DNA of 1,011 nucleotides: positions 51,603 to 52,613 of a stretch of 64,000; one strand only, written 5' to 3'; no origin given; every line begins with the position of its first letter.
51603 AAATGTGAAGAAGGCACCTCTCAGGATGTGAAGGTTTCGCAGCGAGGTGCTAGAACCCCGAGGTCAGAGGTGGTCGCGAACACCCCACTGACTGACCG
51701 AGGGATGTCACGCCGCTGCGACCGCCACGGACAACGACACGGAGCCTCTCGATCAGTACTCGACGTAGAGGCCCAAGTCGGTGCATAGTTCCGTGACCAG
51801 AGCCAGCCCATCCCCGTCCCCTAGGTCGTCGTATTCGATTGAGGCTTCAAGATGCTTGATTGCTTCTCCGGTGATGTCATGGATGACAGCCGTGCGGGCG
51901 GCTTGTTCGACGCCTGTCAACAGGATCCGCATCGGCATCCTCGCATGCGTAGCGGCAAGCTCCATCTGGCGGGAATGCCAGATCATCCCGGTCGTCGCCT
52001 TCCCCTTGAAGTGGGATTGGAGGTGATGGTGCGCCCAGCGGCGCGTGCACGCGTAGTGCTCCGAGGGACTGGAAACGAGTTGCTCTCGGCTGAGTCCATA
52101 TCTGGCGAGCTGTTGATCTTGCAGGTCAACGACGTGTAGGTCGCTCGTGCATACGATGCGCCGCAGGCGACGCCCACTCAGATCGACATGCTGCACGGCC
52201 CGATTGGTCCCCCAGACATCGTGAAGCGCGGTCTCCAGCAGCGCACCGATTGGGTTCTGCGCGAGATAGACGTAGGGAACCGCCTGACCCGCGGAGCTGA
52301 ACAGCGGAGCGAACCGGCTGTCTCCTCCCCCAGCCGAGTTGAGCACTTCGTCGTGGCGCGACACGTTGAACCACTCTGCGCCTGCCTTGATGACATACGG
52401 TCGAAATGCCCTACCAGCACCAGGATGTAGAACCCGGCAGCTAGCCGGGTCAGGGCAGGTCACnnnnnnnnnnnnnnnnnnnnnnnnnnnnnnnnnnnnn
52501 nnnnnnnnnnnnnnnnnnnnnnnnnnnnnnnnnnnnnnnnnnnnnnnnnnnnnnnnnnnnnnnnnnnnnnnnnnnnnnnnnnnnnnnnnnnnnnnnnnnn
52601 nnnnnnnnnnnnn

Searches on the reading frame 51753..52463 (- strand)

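Call 63: search_protein_families(library=pfam, proteins=[window:51753-52463:-], max_evalue=0.001)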
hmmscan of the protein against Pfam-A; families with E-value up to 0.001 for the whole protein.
window:51753-52463:- (236 aa): 1 family
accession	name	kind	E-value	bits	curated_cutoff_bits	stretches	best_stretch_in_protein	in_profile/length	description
PF08808.17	RES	-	4.5e-09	37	23.2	1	42-166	18-125/157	RES domain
